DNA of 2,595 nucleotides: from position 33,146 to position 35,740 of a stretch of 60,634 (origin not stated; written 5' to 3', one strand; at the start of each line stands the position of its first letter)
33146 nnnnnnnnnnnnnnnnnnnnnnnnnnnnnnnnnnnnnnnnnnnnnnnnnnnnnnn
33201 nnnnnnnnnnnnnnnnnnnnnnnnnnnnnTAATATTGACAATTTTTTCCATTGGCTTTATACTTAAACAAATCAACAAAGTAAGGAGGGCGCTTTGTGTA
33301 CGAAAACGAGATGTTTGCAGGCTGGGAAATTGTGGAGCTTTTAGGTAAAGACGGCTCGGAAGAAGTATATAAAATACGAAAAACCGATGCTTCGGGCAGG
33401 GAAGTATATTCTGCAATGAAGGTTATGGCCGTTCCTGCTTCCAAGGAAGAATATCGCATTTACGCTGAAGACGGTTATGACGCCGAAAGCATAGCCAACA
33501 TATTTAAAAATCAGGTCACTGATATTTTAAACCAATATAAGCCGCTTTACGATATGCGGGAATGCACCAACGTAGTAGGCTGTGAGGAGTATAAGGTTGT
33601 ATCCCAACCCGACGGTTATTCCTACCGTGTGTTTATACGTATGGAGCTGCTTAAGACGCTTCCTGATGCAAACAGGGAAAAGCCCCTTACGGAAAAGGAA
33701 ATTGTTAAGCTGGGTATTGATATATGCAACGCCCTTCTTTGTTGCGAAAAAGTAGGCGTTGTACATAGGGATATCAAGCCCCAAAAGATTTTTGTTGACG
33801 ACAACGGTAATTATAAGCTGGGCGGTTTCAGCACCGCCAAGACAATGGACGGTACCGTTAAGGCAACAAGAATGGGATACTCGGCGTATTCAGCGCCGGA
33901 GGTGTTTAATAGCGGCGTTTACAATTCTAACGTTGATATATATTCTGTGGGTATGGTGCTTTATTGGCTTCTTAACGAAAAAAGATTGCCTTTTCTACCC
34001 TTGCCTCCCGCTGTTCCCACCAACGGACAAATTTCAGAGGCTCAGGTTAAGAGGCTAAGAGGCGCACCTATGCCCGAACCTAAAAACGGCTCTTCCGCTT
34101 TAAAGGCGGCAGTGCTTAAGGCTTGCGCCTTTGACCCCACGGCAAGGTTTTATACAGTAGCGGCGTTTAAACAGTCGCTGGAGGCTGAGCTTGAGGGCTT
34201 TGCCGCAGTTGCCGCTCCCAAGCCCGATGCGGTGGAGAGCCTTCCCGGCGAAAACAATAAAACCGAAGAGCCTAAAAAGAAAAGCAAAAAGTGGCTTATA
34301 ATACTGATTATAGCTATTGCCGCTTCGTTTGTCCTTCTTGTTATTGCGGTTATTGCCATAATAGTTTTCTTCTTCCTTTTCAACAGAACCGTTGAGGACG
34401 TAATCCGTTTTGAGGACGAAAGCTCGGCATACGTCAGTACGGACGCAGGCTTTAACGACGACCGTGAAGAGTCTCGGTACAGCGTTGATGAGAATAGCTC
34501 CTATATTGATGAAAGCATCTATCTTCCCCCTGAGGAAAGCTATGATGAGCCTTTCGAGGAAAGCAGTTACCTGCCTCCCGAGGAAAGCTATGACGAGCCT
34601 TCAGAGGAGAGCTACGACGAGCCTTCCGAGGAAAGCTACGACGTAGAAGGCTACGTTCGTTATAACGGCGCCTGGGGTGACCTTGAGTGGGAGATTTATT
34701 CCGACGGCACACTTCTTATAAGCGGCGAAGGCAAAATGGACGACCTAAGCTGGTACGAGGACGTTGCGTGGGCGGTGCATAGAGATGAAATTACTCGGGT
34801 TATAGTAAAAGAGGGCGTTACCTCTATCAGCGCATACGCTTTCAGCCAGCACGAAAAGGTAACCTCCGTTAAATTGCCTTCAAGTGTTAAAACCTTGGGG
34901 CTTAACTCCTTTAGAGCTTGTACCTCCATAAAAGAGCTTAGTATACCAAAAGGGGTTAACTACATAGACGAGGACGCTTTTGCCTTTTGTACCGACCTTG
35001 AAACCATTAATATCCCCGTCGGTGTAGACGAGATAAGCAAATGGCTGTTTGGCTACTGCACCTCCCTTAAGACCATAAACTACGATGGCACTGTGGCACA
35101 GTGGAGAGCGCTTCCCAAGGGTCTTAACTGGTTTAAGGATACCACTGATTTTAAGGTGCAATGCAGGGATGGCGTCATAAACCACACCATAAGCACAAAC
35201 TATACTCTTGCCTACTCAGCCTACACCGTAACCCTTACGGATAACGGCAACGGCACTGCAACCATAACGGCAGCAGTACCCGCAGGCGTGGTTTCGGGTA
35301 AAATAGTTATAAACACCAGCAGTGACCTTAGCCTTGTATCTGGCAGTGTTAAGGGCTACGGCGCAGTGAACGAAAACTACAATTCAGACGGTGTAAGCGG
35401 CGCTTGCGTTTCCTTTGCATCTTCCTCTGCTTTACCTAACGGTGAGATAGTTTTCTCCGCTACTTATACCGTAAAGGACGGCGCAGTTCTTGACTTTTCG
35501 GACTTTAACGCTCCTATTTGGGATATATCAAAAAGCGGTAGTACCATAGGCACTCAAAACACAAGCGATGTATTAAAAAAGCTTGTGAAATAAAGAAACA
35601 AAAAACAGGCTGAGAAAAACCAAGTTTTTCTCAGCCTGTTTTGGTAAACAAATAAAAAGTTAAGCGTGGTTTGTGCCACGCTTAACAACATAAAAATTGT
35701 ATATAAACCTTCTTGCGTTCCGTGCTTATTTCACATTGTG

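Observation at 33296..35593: Membrane pseudokinase whose ectodomain combines the LRR head of the secreted dockerin proteins with a cohesin-like domain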

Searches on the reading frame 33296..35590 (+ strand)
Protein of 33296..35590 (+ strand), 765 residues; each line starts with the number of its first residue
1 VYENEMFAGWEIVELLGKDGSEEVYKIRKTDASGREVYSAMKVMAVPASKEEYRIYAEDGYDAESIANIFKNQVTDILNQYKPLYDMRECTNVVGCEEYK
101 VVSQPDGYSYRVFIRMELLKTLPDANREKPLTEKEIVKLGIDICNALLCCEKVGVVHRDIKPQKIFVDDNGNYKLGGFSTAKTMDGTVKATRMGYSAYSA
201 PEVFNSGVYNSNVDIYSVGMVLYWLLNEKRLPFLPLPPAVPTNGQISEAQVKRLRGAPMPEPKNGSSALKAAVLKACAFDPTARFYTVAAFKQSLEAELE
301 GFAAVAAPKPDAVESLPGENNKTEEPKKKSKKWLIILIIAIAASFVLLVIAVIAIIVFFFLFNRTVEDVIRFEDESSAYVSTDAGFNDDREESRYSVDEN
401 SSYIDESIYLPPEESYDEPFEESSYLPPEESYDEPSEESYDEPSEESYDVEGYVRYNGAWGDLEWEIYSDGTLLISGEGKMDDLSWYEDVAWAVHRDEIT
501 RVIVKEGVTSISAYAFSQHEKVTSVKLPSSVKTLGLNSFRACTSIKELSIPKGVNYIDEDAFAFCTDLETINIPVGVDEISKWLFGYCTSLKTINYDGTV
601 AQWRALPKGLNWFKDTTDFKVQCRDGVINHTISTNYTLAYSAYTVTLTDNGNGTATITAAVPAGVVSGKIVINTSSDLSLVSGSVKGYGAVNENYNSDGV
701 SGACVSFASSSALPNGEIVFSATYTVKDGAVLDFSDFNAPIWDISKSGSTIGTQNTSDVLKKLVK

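Call 3: search_protein_families(library=pfam, proteins=[window:33296-35590:+], max_evalue=1)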
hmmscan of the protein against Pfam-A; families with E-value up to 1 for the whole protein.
window:33296-35590:+ (765 aa): 10 families
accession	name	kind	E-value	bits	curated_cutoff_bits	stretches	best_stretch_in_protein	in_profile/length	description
PF13306.12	LRR_5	-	1.2e-23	83.8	27.7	1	498-602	12-114/127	BspA type Leucine rich repeat region (6 copies)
PF00069.31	Pkinase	-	6.8e-23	81.8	31.7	1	104-290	69-257/263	Protein kinase domain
PF07714.23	PK_Tyr_Ser-Thr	-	3.2e-14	53.3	23.1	1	119-284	89-248/258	Protein tyrosine and serine/threonine kinase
PF14531.12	Kinase-like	-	0.00028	20.7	25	1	151-226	162-245/289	Kinase-like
PF14333.11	DUF4389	-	0.029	14.7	25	1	333-380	8-57/76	Domain of unknown function (DUF4389)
PF19079.5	CFSR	-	0.045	14.4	27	1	644-672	8-36/49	Collagen-flanked surface repeat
PF06024.17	Orf78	-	0.071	13.8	29.4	1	320-363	45-88/101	Orf78 (ac78)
PF06687.17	SUR7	-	0.1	12.7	29.6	1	327-362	103-141/201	SUR7/PalI family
PF15829.10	DUF4711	-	0.12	12.5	27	1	319-359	179-216/224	Domain of unknown function (DUF4711)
PF10260.14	SAYSvFN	-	0.29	11.4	25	0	333-379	5-47/70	Uncharacterized conserved domain (SAYSvFN)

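Call 4: search_protein_families(library=ncbifam, proteins=[window:33296-35590:+], max_evalue=1)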
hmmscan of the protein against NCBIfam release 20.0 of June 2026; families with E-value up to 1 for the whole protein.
window:33296-35590:+ (765 aa): 17 families
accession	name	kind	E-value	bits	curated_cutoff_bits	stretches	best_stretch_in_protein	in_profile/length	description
NF047741.1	antiphage_MADS6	equivalog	2.3e-28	99.1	460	1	4-317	185-473/612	methylation-associated defense system protein kinase MAD6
NF033483.0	PknB_PASTA_kin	equivalog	4.5e-28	98.6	450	2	12-302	11-272/563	Stk1 family PASTA domain-containing Ser/Thr kinase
NF052427.1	StpK7MSMEG_1200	equivalog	3.2e-17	62.2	900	1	125-368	99-326/601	serine/threonine protein kinase StpK7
NF038150.1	lanthi_synth_IV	equivalog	3.4e-11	42.2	650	1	128-306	292-460/851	class IV lanthionine synthetase LanL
NF043056.1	T4SS_LegK1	equivalog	9.5e-09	34.4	550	1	93-228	149-286/516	Dot/Icm T4SS effector kinase LegK1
NF047961.1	adhesin_HupY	equivalog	7e-08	31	1250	2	544-595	187-237/978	leucine-rich repeat adhesin HupY/LrrG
NF033442.0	BREX_PglW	equivalog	1.4e-07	29.7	990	2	192-318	388-507/1391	BREX system serine/threonine kinase PglW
NF009651.0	PRK13184.1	equivalog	3.8e-07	28.5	839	1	137-302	116-294/932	serine/threonine-protein kinase PknD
TIGR03903.1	TOMM_kin_cyc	equivalog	1.5e-06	26.4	705.75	1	127-222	72-179/1267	TOMM system kinase/cyclase fusion protein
NF045861.1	glide_Gli349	exception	2.9e-05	20.9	1750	1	497-569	2700-2772/3169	gliding machinery surface structure protein Gli349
NF053615.1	SerThrKinAfsKStmc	equivalog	0.0013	17.4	1300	1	130-223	108-204/809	protein serine/threonine kinase AfsK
NF006283.1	PRK08455.1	equivalog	0.0019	17.9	187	1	320-384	5-65/182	flagellar basal body-associated protein FliL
NF038151.1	lanthi_synth_III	equivalog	0.0046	15.4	575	1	142-226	344-423/833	class III lanthionine synthetase LanKC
NF041408.1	XopAU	subfamily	0.0056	16.3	450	1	142-229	336-418/498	XopAU family type III secretion system effector serine/threonine kinase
NF004285.1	PRK05696.1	equivalog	0.025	14.4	179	1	319-367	5-48/171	flagellar basal body-associated protein FliL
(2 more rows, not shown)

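Call 8: find_homologous_proteins(query=window:33296-35590:+, max_evalue=0.00001)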
Query window:33296-35590:+ (765 aa): 583 proteins with E <= 0.00001 among 8000 candidates; the best 120 are listed.
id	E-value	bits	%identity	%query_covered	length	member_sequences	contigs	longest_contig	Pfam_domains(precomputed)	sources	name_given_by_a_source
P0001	0.0e+0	1732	100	100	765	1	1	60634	PF07714.24,PF00069.32,PF13306.13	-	-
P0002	3.2e-151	523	47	47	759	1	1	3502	PF07714.24,PF00069.32,PF13306.13,PF13855.13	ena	-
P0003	5.7e-149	516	35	77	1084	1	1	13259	PF07714.24,PF00069.32,PF13306.13,PF14531.13,PF13855.13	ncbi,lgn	-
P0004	4.5e-146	506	65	41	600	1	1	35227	PF07714.24,PF00069.32,PF13306.13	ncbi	-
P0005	6.1e-137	476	42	39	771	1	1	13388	PF07714.24,PF00069.32,PF14531.13,PF17667.8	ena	-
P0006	5.4e-135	470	41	43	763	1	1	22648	PF07714.24,PF00069.32,PF14531.13,PF17667.8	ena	-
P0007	4.0e-128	447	40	42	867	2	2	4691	PF07714.24,PF00069.32,PF13306.13,PF13855.13,PF17667.8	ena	-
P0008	2.0e-123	432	44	37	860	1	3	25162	PF07714.24,PF00069.32,PF13306.13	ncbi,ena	-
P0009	6.0e-120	420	43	40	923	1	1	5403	PF07714.24,PF00069.32,PF13306.13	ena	-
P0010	1.0e-115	406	37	45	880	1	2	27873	PF07714.24,PF00069.32,PF13306.13,PF00132.31,PF13855.13,PF17667.8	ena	-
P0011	1.5e-113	399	40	42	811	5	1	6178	PF07714.24,PF00069.32,PF13306.13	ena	-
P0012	2.6e-112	395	40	42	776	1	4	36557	PF07714.24,PF00069.32,PF13306.13,PF13855.13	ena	-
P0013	9.9e-112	393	48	45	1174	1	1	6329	PF07714.24,PF00754.32,PF00069.32,PF13306.13,PF13855.13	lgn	-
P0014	9.0e-104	367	39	43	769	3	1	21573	PF07714.24,PF00069.32,PF13306.13,PF13855.13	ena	-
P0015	3.1e-102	361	49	40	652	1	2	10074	PF07714.24,PF00069.32,PF13306.13,PF17667.8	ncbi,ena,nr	ncbi:MAG: leucine-rich repeat protein [Clostridia bacterium]|nr:leucine-rich repeat protein [Clostri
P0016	1.1e-97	346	43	41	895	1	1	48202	PF07714.24,PF00069.32,PF13306.13,PF13855.13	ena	-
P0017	1.4e-97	346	34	54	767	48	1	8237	PF07714.24,PF00069.32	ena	-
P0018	1.7e-97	346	41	40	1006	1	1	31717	PF07714.24,PF00069.32,PF13306.13,PF02368.25,PF13855.13,PF08239.18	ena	-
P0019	6.2e-97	344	32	77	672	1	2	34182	PF07714.24,PF00069.32,PF13306.13,PF13855.13,PF17667.8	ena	-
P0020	4.0e-95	338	39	42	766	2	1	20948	PF07714.24,PF00069.32,PF13306.13,PF13855.13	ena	-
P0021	3.5e-93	331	41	42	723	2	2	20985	PF07714.24,PF00069.32,PF13306.13,PF17667.8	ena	-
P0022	1.2e-92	330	31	77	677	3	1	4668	PF07714.24,PF00069.32,PF13306.13,PF13855.13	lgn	-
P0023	1.5e-90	323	43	41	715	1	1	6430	PF07714.24,PF00069.32,PF13306.13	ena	-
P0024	5.3e-90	321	50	38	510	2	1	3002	PF07714.24,PF00069.32,PF17667.8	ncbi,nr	ncbi:MAG: protein kinase, partial [Clostridia bacterium]|nr:protein kinase [Clostridia bacterium]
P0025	1.0e-89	320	49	39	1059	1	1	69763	PF07714.24,PF00069.32,PF17667.8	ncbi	-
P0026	2.4e-89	319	37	39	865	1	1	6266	PF07714.24,PF00069.32,PF13306.13,PF14531.13,PF13855.13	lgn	-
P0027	3.5e-89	318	51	39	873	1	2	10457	PF07714.24,PF00069.32,PF17667.8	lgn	-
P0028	5.8e-88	314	34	38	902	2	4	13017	PF07714.24,PF00069.32,PF13306.13,PF13855.13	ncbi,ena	-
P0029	5.1e-87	311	50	38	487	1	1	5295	PF07714.24,PF00069.32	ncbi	-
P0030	5.5e-87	311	43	38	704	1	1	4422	PF07714.24,PF00069.32,PF13306.13,PF13855.13,PF17667.8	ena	-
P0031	6.4e-87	311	36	42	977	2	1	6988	PF07714.24,PF00069.32,PF13306.13,PF13855.13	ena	-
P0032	7.2e-87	311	48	40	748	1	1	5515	PF07714.24,PF00069.32,PF19789.7,PF17667.8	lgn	-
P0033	3.4e-86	308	48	38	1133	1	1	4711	PF07714.24,PF00069.32,PF09479.17,PF17667.8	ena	-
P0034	6.6e-86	307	49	38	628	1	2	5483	PF07714.24,PF00069.32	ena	-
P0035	7.3e-85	304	48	38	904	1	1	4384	PF07714.24,PF00069.32,PF17667.8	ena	-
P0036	1.8e-84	303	31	77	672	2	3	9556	PF07714.24,PF00069.32,PF13306.13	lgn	-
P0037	4.2e-84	302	41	47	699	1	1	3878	PF07714.24,PF00069.32,PF07523.19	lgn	-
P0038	4.9e-84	301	48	38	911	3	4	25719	PF07714.24,PF00069.32,PF17667.8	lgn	-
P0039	6.1e-84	301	47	38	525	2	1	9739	PF07714.24,PF00069.32,PF17667.8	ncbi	-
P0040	9.1e-84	300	48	38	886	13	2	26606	PF07714.24,PF00069.32,PF17667.8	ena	-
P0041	1.5e-83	300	41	39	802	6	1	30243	PF07714.24,PF00069.32,PF13306.13,PF17667.8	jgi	-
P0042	5.0e-83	298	46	38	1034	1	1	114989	PF07714.24,PF00069.32,PF14531.13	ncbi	-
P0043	5.1e-83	298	47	38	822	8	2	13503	PF07714.24,PF00069.32,PF17667.8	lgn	-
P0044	1.9e-82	296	47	38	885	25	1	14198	PF07714.24,PF00069.32,PF17667.8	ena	-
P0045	2.5e-82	296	47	38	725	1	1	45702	PF07714.24,PF00069.32,PF17667.8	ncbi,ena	-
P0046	1.7e-79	286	46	38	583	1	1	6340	PF07714.24,PF00069.32,PF07523.19,PF03109.23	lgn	-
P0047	7.7e-79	284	46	37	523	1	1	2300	PF07714.24,PF00069.32,PF17667.8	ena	-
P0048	2.3e-78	282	41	44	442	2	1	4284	PF07714.24,PF00069.32,PF17667.8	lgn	-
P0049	8.8e-78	281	46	38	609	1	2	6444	PF07714.24,PF00069.32,PF17667.8,PF01556.24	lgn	-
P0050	1.3e-77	280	44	39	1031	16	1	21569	PF07714.24,PF00069.32,PF09479.17,PF03793.25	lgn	-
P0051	7.3e-77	278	35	48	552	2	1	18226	PF07714.24,PF00069.32,PF13306.13,PF17667.8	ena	-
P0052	1.8e-76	276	45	39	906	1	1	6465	PF07714.24,PF00069.32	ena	-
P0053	1.8e-76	276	44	39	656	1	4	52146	PF07714.24,PF00069.32,PF13540.13,PF05887.17,PF17667.8,PF25390.2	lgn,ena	-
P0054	2.8e-76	276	46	38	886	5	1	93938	PF07714.24,PF00069.32,PF09479.17,PF03793.25,PF17667.8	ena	-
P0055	7.7e-76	274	45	38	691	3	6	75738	PF07714.24,PF00754.32,PF00069.32,PF04205.20,PF25302.1,PF17667.8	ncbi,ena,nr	ncbi:MAG: protein kinase [Oscillospiraceae bacterium]|nr:protein kinase [Oscillospiraceae bacterium]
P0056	1.2e-75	274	44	42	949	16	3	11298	PF07714.24,PF00069.32,PF03793.25,PF22359.3,PF02368.25,PF17667.8,PF26918.1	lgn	-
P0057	1.4e-75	273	42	41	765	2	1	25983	PF07714.24,PF00069.32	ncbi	-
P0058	2.3e-75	273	43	43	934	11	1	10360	PF07714.24,PF00069.32,PF03793.25,PF02368.25,PF17667.8,PF08239.18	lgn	-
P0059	4.2e-75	272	40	45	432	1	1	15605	PF07714.24,PF00069.32,PF17667.8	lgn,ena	-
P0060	1.3e-74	270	45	38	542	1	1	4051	PF07714.24,PF00069.32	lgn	-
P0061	2.4e-74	269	45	37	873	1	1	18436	PF07714.24,PF00069.32,PF09479.17,PF03793.25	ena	-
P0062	3.4e-74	269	40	43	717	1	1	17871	PF07714.24,PF00069.32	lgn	-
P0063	3.6e-74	269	43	41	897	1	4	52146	PF07714.24,PF00069.32,PF09479.17,PF03793.25,PF17667.8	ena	-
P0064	5.8e-74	268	43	38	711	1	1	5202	PF07714.24,PF00069.32,PF08239.18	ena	-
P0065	6.0e-74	268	39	47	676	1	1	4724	PF07714.24,PF00069.32,PF17667.8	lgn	-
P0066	9.7e-74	267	42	41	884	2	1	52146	PF07714.24,PF00069.32,PF07523.19,PF13540.13,PF25390.2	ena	-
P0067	1.3e-73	267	40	42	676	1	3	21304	PF07714.24,PF00069.32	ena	-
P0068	1.3e-73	267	45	38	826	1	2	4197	PF07714.24,PF07679.23,PF00069.32,PF13240.12,PF13895.13,PF13927.13,PF17667.8,PF13248.12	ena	-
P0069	1.4e-73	267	44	38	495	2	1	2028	PF07714.24,PF00069.32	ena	-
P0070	1.4e-73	267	43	43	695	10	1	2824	PF07714.24,PF00069.32,PF04205.20,PF25302.1,PF17667.8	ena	-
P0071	1.4e-73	267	43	38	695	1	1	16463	PF07714.24,PF00069.32,PF13540.13,PF17667.8,PF25390.2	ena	-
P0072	1.8e-73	266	41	39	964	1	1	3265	PF07714.24,PF00069.32,PF13540.13,PF17667.8,PF25390.2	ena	-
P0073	2.1e-73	266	44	38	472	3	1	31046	PF07714.24,PF00069.32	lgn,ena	-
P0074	2.7e-73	266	44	38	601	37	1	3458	PF07714.24,PF00069.32,PF17667.8,PF01556.24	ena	-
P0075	2.9e-73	266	44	38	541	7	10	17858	PF07714.24,PF00069.32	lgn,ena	-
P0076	3.0e-73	266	44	38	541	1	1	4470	PF07714.24,PF00069.32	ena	-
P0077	3.5e-73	265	44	38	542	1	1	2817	PF07714.24,PF00069.32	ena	-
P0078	3.5e-73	265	40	43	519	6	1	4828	PF07714.24,PF00069.32,PF17667.8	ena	-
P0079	3.8e-73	265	43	39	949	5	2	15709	PF07714.24,PF00069.32,PF09479.17,PF03793.25,PF02368.25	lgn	-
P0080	6.2e-73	265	43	38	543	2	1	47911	PF07714.24,PF00069.32,PF17667.8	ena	-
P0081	7.2e-73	264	42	38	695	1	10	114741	PF07714.24,PF00069.32,PF13540.13,PF17667.8,PF25390.2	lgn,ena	-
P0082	7.7e-73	264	44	38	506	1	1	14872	PF07714.24,PF00069.32,PF17667.8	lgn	-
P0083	8.1e-73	264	44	38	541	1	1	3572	PF07714.24,PF00069.32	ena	-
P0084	8.6e-73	264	44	39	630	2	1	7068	PF07714.24,PF00069.32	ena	-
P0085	8.6e-73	264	43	40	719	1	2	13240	PF07714.24,PF00069.32,PF13540.13,PF17667.8,PF25390.2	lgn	-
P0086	9.5e-73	264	46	39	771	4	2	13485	PF07714.24,PF00069.32,PF00059.28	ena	-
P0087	1.0e-72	264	42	38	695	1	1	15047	PF07714.24,PF00069.32,PF13540.13,PF17667.8,PF25390.2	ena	-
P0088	1.0e-72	264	42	38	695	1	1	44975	PF07714.24,PF00069.32,PF13540.13,PF17667.8,PF25390.2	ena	-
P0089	1.0e-72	264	39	44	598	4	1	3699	PF07714.24,PF00069.32,PF25302.1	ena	-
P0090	1.0e-72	264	40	46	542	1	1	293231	PF07714.24,PF00069.32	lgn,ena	-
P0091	1.1e-72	264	34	69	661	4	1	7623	PF07714.24,PF00069.32,PF02493.27,PF17667.8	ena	-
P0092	1.1e-72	264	42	38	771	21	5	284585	PF07714.24,PF00069.32,PF13540.13,PF17667.8,PF25390.2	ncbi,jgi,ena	-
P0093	1.2e-72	264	44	40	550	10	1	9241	PF07714.24,PF00069.32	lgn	-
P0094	1.2e-72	264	41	43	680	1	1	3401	PF07714.24,PF00069.32,PF13540.13,PF17667.8,PF25390.2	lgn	-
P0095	1.3e-72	264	43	38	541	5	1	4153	PF07714.24,PF00069.32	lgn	-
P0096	1.5e-72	263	44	39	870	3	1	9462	PF07714.24,PF00069.32,PF17667.8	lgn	-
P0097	1.7e-72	263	45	40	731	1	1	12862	PF07714.24,PF00069.32,PF17667.8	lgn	-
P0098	2.4e-72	263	35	38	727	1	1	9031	PF07714.24,PF00069.32,PF13306.13,PF14531.13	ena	-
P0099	2.5e-72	263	43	40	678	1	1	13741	PF07714.24,PF00069.32,PF05593.20,PF25023.2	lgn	-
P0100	2.7e-72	262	40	41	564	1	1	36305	PF07714.24,PF00069.32,PF15777.11,PF00684.26,PF17667.8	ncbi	-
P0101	2.8e-72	262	41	39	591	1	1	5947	PF07714.24,PF00069.32,PF17667.8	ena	-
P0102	3.0e-72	262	40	41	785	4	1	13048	PF07714.24,PF00069.32,PF17667.8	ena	-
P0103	3.1e-72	262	41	42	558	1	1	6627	PF07714.24,PF00069.32,PF17667.8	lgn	-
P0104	3.1e-72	262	41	42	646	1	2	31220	PF19127.7,PF07714.24,PF00069.32,PF01473.27,PF17667.8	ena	-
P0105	3.2e-72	262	40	46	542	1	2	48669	PF07714.24,PF00069.32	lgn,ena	-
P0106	5.0e-72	262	44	38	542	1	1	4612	PF07714.24,PF00069.32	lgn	-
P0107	5.1e-72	262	42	41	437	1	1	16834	PF07714.24,PF00069.32,PF17667.8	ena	-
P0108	7.4e-72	261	41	40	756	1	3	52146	PF07714.24,PF00069.32,PF07523.19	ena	-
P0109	9.7e-72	261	28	74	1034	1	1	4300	PF07714.24,PF00069.32,PF13306.13,PF07523.19,PF13855.13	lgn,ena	-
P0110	1.6e-71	260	44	39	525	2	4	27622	PF07714.24,PF00069.32,PF17667.8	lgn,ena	-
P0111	1.8e-71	260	41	42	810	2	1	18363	PF07714.24,PF00069.32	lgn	-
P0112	2.3e-71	259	41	42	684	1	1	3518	PF07714.24,PF00069.32,PF13540.13,PF14531.13,PF25390.2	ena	-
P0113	2.9e-71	259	36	47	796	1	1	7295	PF07714.24,PF00069.32,PF00415.25,PF13540.13,PF17667.8,PF25390.2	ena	-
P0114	3.4e-71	259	41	41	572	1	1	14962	PF07714.24,PF00069.32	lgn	-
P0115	3.7e-71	259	34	62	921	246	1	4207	PF07714.24,PF00069.32,PF19789.7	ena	-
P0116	4.0e-71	259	43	39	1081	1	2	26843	PF07714.24,PF00069.32,PF09479.17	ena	-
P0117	5.0e-71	258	42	40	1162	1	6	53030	PF07714.24,PF00069.32,PF09479.17,PF26182.1,PF03793.25,PF02368.25,PF17667.8,PF26918.1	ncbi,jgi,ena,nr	ncbi:MAG: PASTA domain-containing protein [Ruminococcaceae bacterium]|nr:PASTA domain-containing pro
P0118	5.1e-71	258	41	39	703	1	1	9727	PF07714.24,PF00069.32,PF17667.8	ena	-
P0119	5.1e-71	258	36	45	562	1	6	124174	PF07714.24,PF00069.32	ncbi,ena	-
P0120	1.2e-70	257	40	39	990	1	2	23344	PF07714.24,PF00069.32,PF26182.1,PF21461.4,PF22359.3,PF02368.25,PF20578.5,PF26918.1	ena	-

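Call 66: find_encoding_contigs(protein=P0004, flank=8000, max_places=2)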
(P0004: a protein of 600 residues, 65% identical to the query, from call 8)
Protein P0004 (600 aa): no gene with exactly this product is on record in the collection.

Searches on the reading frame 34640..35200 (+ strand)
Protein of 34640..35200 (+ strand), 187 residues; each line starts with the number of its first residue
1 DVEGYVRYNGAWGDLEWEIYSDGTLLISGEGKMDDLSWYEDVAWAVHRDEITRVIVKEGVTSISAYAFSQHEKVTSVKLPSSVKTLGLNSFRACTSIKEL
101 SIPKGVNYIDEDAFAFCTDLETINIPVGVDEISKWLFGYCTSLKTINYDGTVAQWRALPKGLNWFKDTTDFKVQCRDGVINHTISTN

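Call 3: search_protein_families(library=pfam, proteins=[window:34640-35200:+], max_evalue=1)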
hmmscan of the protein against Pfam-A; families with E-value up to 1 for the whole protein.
window:34640-35200:+ (187 aa): 1 family
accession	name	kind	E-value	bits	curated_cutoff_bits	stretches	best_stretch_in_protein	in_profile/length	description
PF13306.12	LRR_5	-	9.6e-25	87.4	27.7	1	50-154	12-114/127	BspA type Leucine rich repeat region (6 copies)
